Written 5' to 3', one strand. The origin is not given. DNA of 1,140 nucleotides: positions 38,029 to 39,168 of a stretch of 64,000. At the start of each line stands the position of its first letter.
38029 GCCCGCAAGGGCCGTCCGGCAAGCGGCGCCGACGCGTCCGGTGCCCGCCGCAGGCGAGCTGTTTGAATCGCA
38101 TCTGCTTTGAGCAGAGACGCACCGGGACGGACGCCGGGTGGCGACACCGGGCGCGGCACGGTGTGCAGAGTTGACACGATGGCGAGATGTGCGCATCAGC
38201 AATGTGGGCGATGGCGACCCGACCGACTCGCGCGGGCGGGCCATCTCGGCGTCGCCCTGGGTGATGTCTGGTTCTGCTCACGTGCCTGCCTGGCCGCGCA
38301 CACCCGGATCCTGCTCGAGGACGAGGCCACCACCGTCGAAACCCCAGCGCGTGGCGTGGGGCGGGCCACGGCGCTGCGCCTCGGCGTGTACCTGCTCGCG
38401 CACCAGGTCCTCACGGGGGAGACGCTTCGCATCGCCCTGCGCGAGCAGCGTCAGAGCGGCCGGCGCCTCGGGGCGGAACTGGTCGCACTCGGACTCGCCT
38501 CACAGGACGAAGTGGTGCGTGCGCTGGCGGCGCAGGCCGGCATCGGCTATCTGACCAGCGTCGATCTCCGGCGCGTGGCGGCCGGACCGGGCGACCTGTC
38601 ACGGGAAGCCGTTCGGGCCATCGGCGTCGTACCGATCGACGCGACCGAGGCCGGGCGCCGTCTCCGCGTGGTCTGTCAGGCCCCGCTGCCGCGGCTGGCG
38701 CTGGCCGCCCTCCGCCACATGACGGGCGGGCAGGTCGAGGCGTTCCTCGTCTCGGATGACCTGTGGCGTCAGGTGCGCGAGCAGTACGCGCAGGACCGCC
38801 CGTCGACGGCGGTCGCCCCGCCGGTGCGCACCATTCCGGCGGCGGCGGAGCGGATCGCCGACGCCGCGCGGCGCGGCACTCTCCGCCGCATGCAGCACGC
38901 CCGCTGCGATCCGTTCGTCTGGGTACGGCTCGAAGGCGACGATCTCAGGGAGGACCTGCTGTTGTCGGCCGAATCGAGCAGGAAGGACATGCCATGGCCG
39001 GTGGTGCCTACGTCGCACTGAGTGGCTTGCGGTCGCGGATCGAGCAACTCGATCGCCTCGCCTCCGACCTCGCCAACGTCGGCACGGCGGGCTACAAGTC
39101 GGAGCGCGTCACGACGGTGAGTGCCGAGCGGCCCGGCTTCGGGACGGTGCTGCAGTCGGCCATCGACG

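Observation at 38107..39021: Stand-alone zinc-finger + MshEN-type c-di-GMP receptor domain protein embedded in the flagellar operon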

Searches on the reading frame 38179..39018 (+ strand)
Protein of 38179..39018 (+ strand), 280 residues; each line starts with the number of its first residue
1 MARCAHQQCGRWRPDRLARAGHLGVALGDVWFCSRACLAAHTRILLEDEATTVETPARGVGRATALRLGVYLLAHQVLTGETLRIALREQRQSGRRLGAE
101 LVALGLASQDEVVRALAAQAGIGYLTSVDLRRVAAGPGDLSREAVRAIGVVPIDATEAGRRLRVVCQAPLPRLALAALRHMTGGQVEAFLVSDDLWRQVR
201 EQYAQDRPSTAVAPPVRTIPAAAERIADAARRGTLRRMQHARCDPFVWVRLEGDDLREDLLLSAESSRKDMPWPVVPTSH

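Call 3: search_protein_families(library=pfam, proteins=[window:38179-39018:+], max_evalue=1)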
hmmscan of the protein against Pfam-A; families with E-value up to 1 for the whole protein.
window:38179-39018:+ (280 aa): 1 family
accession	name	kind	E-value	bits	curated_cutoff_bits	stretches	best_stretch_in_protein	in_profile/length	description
PF05157.20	MshEN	-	5.1e-07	30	23.1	1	140-208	21-88/90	MshEN domain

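Call 4: search_protein_families(library=ncbifam, proteins=[window:38179-39018:+], max_evalue=1)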
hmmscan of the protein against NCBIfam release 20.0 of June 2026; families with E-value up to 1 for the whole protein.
window:38179-39018:+ (280 aa): 5 families
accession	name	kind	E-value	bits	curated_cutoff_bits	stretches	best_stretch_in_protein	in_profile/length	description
NF053729.1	c-di-GMP_motif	domain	2.6e-13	49.5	38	1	67-119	1-53/53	cyclic di-GMP-binding domain-containing protein, MshE-related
NF012033.0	PRK15489.1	equivalog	3e-13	48.8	537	1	64-232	489-657/703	glycosyl transferase family protein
NF008411.1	PRK11234.1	equivalog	9.8e-12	44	1170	1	51-208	468-622/723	cyclic di-3',5'-guanylate-activated glycosyltransferase NfrB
TIGR02538.1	type_IV_pilB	equivalog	2.8e-05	22.9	675.65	1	68-207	2-139/564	type IV-A pilus assembly ATPase PilB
TIGR03029.1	EpsG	equivalog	0.0042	16.3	313.8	1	67-128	4-65/274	chain length determinant protein tyrosine kinase EpsG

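Call 6: find_homologous_proteins(query=window:38179-39018:+, max_evalue=0.001)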
Query window:38179-39018:+ (280 aa): 155 proteins with E <= 0.001 among 8000 candidates; the best 120 are listed.
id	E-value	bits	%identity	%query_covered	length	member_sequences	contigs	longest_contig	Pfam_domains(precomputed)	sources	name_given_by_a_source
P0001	1.8e-166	570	94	100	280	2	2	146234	PF05157.21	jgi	jgi:hypothetical protein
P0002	2.3e-80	288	54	100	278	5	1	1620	PF05157.21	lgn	-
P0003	1.7e-79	285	51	100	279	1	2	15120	PF05157.21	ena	-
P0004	2.5e-79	285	52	100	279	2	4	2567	PF05157.21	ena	-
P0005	3.8e-77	277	51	100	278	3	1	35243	PF05157.21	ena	-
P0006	1.6e-74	269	52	99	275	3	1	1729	PF05157.21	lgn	-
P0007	4.7e-74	267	49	100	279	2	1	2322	PF05157.21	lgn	-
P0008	9.5e-74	266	48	100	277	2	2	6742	PF05157.21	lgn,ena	-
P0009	2.9e-73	265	48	100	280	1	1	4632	PF05157.21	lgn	-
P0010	4.8e-73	264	48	100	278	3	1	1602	PF05157.21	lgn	-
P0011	1.2e-72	263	51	100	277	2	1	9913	PF05157.21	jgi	jgi:hypothetical protein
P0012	2.7e-72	261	50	100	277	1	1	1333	-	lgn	-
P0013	4.0e-72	261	49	100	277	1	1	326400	PF05157.21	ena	-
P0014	6.2e-72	260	50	98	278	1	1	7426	-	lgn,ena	-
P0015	7.1e-72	260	50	100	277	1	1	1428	PF05157.21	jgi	jgi:hypothetical protein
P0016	1.2e-71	259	55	94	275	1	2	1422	PF05157.21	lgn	-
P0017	1.5e-71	259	52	100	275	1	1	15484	PF05157.21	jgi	jgi:hypothetical protein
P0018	2.1e-71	259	50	100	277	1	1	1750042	PF05157.21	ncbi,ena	-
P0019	2.1e-71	259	48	100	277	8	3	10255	PF05157.21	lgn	-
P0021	3.5e-71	258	50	100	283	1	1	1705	PF05157.21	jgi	jgi:type II secretion system (T2SS) protein E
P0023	1.7e-70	256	48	100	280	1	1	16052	PF05157.21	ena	-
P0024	8.3e-70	253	50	100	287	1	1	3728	PF05157.21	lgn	-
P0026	9.8e-70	253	49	100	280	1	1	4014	PF05157.21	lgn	-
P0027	1.2e-69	253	54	94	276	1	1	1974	PF05157.21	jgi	-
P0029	1.5e-69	252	48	100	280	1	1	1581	PF05157.21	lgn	-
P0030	2.2e-69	252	52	96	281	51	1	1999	PF05157.21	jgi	jgi:hypothetical protein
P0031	3.9e-69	251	48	99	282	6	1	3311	-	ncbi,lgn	-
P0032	9.8e-69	250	49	100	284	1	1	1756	PF05157.21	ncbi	-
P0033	1.3e-68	249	49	100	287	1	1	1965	PF05157.21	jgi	jgi:Type II secretion system (T2SS), protein E, N-terminal domain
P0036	3.9e-68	248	48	100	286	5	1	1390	-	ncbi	-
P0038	5.6e-67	244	48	100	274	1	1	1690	PF05157.21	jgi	jgi:hypothetical protein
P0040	2.0e-66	242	47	100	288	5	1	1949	PF05157.21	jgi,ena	jgi:Type II secretion system (T2SS), protein E, N-terminal domain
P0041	2.1e-66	242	56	77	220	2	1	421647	PF05157.21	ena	-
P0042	5.2e-66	241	48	100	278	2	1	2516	PF05157.21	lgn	-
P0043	7.0e-66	240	48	100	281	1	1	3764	PF05157.21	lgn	-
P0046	3.5e-65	238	50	99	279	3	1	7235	PF05157.21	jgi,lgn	jgi:hypothetical protein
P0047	5.9e-65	237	48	95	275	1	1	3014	PF05157.21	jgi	jgi:hypothetical protein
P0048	2.7e-64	235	47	100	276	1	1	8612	PF05157.21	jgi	jgi:hypothetical protein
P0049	3.0e-64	235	48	91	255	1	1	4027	PF05157.21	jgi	jgi:hypothetical protein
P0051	1.8e-63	233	46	100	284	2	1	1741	PF05157.21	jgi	jgi:hypothetical protein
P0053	3.9e-62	228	49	99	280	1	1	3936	PF05157.21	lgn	-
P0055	4.4e-61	225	46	99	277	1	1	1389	PF05157.21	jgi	jgi:hypothetical protein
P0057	7.9e-59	217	46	100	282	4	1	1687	PF05157.21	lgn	-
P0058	1.1e-57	214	45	100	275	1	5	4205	PF05157.21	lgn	-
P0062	2.0e-56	209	46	92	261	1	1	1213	PF05157.21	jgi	jgi:hypothetical protein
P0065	5.7e-55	205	43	100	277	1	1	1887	PF05157.21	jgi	jgi:hypothetical protein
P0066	1.2e-54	204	43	98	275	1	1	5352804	-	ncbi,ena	-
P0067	4.4e-54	202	45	94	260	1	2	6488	PF05157.21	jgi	jgi:hypothetical protein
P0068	1.2e-53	200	45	100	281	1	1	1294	PF05157.21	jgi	jgi:hypothetical protein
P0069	3.7e-53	199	44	94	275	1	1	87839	-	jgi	jgi:hypothetical protein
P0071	1.9e-52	196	50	78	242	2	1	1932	PF05157.21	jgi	jgi:hypothetical protein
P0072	6.2e-52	195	45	94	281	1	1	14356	-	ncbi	-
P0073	1.3e-51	194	43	94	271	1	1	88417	-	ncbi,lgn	-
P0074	1.3e-51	194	44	94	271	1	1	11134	PF05157.21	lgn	-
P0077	1.2e-50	190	41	100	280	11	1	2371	PF05157.21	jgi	jgi:hypothetical protein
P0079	6.4e-50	188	43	100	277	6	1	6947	PF05157.21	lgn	-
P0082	2.2e-49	186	41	100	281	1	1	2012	PF05157.21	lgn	-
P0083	2.2e-49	186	44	100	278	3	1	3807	PF05157.21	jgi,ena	-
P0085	3.1e-49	186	49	76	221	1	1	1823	PF05157.21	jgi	jgi:hypothetical protein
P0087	4.6e-49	185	42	97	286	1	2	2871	PF05157.21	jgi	jgi:hypothetical protein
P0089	2.9e-48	183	42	94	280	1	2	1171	PF05157.21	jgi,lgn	-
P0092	2.5e-47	180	39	100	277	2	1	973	PF05157.21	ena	-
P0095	4.1e-47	179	41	100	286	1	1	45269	-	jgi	jgi:hypothetical protein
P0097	5.9e-47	178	42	100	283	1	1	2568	PF05157.21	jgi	jgi:hypothetical protein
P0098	9.2e-47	178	43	95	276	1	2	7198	PF05157.21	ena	-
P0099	9.5e-47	178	43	94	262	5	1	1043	PF05157.21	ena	-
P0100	1.1e-46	178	39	100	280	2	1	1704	PF05157.21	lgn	-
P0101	1.2e-46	177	41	100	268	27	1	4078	PF05157.21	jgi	-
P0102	2.0e-46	177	43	96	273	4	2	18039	PF05157.21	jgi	jgi:hypothetical protein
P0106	5.1e-46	175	43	94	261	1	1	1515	PF05157.21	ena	-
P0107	5.6e-46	175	41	100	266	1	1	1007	PF05157.21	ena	-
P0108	6.9e-46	175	44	94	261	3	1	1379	PF05157.21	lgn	-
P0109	9.8e-46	174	42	100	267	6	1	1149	PF05157.21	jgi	-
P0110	1.1e-45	174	44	94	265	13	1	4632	PF05157.21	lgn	-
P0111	1.3e-45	174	43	97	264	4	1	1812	PF05157.21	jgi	-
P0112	1.4e-45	174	43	95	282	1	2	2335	PF05157.21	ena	-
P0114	1.5e-44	171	39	100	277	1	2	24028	-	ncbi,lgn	-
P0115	1.6e-44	170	42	94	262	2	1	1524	PF05157.21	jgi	jgi:hypothetical protein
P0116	1.8e-44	170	37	100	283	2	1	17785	PF05157.21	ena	-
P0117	2.1e-44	170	42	100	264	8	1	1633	PF05157.21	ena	-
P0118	2.5e-44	170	40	98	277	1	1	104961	-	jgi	jgi:hypothetical protein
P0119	4.3e-44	169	42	95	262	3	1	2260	PF05157.21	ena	-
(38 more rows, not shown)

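Call 9: find_related_loci(query=window:38179-39018:+, collection=genome_contigs, flank=6000)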
Query window:38179-39018:+ (280 aa) in genome_contigs; peptide patterns used: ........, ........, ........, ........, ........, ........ (x = any residue, [..] = any of these).
294 stretches matched a pattern, but none encodes a relative of the query by tblastn (E <= 1e-3).

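Call 11: find_encoding_contigs(protein=P0066, flank=8000, max_places=2)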
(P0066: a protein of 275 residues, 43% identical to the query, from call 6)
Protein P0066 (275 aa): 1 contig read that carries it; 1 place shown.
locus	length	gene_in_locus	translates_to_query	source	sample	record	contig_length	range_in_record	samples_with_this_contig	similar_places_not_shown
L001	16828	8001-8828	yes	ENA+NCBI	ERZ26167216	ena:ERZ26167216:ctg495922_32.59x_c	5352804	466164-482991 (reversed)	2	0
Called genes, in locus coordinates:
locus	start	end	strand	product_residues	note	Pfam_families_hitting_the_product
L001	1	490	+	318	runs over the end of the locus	PF01312:Bac_export_2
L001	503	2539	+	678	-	PF00771:FHIPEP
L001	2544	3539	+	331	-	PF00448:SRP54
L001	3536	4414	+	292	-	PF00142:Fer4_NifH (weak), PF01656:CbiA, PF06564:CBP_BcsQ, PF09140:MipZ (faint), PF10609:ParA, PF13614:AAA_31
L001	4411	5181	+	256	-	PF04542:Sigma70_r2, PF04539:Sigma70_r3, PF08281:Sigma70_r4_2, PF04545:Sigma70_r4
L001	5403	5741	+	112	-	PF01052:FliMN_C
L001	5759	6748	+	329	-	PF02154:FliM, PF01052:FliMN_C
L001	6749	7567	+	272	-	PF01052:FliMN_C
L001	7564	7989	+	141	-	-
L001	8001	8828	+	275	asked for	-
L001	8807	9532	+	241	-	PF22692:LlgE_F_G_D1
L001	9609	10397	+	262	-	PF00460:Flg_bb_rod, PF22692:LlgE_F_G_D1, PF06429:Flg_bbr_C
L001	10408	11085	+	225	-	PF13144:ChapFlgA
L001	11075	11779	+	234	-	PF02107:FlgH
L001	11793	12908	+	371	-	PF02119:FlgI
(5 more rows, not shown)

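Call 12: find_encoding_contigs(protein=P0018, flank=8000, max_places=2)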
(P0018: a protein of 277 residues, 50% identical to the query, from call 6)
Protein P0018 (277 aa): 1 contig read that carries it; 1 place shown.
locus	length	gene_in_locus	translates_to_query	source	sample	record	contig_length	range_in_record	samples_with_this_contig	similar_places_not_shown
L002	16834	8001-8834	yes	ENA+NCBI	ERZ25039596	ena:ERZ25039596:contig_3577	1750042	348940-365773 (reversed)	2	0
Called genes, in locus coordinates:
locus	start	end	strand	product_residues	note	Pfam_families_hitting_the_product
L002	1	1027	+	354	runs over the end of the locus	PF01312:Bac_export_2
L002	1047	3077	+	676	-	PF00771:FHIPEP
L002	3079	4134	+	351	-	PF00448:SRP54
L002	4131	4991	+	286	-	PF00142:Fer4_NifH (faint), PF01656:CbiA, PF06564:CBP_BcsQ (weak), PF10609:ParA, PF13614:AAA_31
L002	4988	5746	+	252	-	PF04542:Sigma70_r2, PF04539:Sigma70_r3 (weak), PF08281:Sigma70_r4_2, PF04545:Sigma70_r4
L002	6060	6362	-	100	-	-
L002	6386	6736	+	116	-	PF01052:FliMN_C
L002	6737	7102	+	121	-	-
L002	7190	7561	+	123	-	PF01052:FliMN_C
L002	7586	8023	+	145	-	-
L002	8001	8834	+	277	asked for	PF05157:MshEN (faint)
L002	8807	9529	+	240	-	PF22692:LlgE_F_G_D1, PF06429:Flg_bbr_C (weak)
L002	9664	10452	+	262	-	PF00460:Flg_bb_rod, PF22692:LlgE_F_G_D1, PF06429:Flg_bbr_C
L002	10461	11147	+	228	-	PF08666:SAF (weak), PF13144:ChapFlgA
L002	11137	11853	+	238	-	PF02107:FlgH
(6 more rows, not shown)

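Call 17: find_related_loci(query=A2, collection=genome_contigs, flank=7000)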
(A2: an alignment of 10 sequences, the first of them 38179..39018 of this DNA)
Query A2 (280 aa) in genome_contigs; peptide patterns used: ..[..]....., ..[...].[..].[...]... (x = any residue, [..] = any of these).
42 stretches matched a pattern; 2 encode a relative of the query (tblastn E <= 1e-3); 2 distinct loci.
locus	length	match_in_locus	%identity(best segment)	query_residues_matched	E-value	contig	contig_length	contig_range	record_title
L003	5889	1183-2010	49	1-279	1e-77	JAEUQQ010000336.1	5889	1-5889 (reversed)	MAG: Acidobacteria bacterium isolate new MAG-255 k141_2213324, whole genome shotgun sequence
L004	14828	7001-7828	50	1-279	4e-77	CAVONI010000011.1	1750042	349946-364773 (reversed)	MAG: uncultured Acidobacteriota bacterium isolate MFD09848.bin.1.96 genome assembly, contig: contig_3577, whole genome s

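Call 21: search_solved_structures(query=A1, max_evalue=1, show_alignments=3)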
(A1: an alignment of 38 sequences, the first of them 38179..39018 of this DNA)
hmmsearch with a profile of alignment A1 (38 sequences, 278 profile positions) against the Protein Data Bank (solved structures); distinct sequences matched with E-value up to 1: 18.
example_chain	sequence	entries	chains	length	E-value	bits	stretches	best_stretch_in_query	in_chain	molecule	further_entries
6f8l_G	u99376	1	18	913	4.6e-37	131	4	61-192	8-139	Type IV pilus assembly protein PilF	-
5zfr_A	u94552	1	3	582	2.3e-15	59.8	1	50-205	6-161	Type IV pilus biogenesis ATPase PilB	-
9g1w_A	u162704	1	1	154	1.2e-14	57.5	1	61-198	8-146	Type IV pilus assembly ATPase PilB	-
6olj_C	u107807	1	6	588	6.5e-14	55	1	57-205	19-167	Type IV pilus biogenesis ATPase PilB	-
5tsg_B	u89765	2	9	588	6.6e-14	55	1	57-205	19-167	Type IV pilus biogenesis ATPase PilB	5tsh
5htl_A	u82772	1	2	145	2.9e-12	49.6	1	61-122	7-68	MSHA biogenesis protein MshE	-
3jc8_Ba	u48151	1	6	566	8.5e-12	48.1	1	63-205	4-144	Type IV-A pilus assembly ATPase PilB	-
8pfa_A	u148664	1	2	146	2.5e-11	46.5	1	59-174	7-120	c-di-GMP binding domain of the ATPase enzyme PilF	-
8pdk_A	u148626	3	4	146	5.4e-11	45.5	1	59-174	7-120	c-di-GMP binding domain of the ATPase enzyme PilF | ATP-binding motif-containing protein pilF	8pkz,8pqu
6ejf_J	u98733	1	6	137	9.2e-11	44.7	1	61-174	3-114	Type IV pilus assembly protein PilF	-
8pe0_A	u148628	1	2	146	3.6e-10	42.7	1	60-174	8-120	c-di-GMP binding domain of the ATPase enzyme PilF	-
9glg_A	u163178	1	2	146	1e-09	41.3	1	59-174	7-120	ATP-binding motif-containing protein pilF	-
9gl5_A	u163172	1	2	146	1e-09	41.3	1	59-174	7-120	ATP-binding motif-containing protein pilF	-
6ejf_G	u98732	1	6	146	8.6e-08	35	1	61-172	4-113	Type IV pilus assembly protein PilF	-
7lkm_A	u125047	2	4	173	3.8e-06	29.6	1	64-204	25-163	Pilus biogenesis protein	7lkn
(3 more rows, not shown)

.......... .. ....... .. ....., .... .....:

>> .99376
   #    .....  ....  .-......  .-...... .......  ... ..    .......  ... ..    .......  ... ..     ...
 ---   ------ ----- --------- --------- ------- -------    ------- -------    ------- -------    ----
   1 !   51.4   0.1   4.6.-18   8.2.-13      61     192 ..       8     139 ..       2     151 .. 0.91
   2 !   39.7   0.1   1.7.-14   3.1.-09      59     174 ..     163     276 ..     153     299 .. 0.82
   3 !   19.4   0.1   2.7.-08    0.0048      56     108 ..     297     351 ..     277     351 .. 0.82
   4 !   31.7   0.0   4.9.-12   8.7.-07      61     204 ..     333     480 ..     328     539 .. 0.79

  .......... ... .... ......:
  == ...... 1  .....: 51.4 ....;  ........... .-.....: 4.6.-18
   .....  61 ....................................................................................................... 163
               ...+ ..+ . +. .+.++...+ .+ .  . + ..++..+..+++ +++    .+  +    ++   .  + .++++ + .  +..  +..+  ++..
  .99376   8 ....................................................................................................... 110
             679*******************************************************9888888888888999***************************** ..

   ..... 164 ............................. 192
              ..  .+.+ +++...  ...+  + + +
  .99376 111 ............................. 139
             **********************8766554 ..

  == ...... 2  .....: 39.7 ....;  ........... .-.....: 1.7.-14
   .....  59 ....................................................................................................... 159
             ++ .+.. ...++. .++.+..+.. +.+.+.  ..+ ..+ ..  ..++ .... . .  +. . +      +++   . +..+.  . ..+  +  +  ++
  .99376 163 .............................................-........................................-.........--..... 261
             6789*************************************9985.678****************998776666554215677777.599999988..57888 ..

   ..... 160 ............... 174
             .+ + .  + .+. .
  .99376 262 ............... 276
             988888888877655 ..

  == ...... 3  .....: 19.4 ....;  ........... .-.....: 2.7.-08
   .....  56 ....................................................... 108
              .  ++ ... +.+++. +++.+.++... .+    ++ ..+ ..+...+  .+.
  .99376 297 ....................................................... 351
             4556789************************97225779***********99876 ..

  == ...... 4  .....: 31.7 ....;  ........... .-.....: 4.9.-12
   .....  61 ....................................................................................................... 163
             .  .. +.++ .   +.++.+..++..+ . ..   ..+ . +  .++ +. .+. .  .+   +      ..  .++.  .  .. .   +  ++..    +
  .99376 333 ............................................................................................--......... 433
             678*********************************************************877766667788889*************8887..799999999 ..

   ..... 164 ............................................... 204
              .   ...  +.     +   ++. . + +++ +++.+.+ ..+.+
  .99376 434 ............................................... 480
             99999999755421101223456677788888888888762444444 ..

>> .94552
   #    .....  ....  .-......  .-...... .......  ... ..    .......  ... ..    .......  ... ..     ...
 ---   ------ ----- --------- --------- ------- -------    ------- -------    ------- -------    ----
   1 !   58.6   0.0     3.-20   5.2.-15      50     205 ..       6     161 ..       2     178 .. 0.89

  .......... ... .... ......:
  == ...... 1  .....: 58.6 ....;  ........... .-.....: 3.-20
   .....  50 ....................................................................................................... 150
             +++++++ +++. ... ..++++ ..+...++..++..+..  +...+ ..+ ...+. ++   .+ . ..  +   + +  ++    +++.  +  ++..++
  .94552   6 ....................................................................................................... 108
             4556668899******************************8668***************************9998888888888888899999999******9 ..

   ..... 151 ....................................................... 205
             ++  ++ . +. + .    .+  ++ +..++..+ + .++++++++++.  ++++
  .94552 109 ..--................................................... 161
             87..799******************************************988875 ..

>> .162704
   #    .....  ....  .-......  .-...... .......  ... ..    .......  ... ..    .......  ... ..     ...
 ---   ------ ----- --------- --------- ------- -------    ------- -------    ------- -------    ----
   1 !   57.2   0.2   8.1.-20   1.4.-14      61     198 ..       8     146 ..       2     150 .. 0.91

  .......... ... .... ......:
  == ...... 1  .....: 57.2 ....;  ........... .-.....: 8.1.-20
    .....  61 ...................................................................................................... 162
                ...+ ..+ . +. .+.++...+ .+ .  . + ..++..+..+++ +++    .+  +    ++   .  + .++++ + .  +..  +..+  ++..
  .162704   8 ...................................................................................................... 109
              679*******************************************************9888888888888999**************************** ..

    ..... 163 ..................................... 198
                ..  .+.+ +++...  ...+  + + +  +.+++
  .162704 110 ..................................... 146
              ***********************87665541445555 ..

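Call 22: find_encoding_contigs(protein=P0073, flank=6000, max_places=1)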
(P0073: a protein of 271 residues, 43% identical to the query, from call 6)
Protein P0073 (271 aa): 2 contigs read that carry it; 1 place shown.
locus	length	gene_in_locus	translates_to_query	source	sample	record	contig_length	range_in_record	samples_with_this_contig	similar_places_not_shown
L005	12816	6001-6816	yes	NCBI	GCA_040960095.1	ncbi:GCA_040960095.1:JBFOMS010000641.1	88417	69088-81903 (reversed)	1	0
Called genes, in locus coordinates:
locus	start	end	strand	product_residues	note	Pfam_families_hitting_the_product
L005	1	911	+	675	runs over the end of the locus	PF00771:FHIPEP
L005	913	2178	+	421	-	PF00448:SRP54, PF13671:AAA_33 (faint)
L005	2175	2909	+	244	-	PF10609:ParA (faint), PF01656:CbiA (faint)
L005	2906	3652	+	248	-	PF04542:Sigma70_r2, PF04539:Sigma70_r3, PF08281:Sigma70_r4_2, PF04545:Sigma70_r4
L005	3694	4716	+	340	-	PF02154:FliM, PF01052:FliMN_C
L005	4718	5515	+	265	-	PF01052:FliMN_C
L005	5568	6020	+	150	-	-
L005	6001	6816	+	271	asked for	-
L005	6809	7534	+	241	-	PF22692:LlgE_F_G_D1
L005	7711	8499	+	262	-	PF00460:Flg_bb_rod, PF22692:LlgE_F_G_D1, PF06429:Flg_bbr_C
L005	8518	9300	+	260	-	PF08666:SAF, PF13144:ChapFlgA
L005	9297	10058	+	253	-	PF02107:FlgH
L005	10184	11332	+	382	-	PF02119:FlgI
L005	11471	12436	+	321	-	PF01551:Peptidase_M23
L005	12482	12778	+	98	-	PF04316:FlgM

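Call 23: find_encoding_contigs(protein=P0069, flank=6000, max_places=1)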
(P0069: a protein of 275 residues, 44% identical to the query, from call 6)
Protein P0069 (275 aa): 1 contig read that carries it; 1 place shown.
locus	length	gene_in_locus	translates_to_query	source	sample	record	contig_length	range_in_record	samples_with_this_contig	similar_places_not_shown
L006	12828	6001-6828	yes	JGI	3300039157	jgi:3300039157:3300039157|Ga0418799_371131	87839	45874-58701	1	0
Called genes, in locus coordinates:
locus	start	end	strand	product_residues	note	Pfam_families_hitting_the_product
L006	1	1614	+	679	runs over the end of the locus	PF00771:FHIPEP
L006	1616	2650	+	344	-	PF00448:SRP54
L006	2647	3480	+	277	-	PF06564:CBP_BcsQ (faint), PF09140:MipZ (faint), PF10609:ParA, PF13614:AAA_31, PF01656:CbiA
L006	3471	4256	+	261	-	PF04542:Sigma70_r2, PF04539:Sigma70_r3 (weak), PF08281:Sigma70_r4_2, PF04545:Sigma70_r4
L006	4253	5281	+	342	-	PF02154:FliM, PF01052:FliMN_C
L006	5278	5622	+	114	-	PF01052:FliMN_C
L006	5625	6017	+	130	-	-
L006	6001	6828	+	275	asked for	-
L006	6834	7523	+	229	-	PF22692:LlgE_F_G_D1, PF06429:Flg_bbr_C (weak)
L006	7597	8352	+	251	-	PF22692:LlgE_F_G_D1, PF06429:Flg_bbr_C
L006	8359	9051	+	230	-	PF13144:ChapFlgA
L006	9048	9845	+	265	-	-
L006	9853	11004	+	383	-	PF02119:FlgI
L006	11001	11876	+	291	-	PF01551:Peptidase_M23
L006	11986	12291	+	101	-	PF04316:FlgM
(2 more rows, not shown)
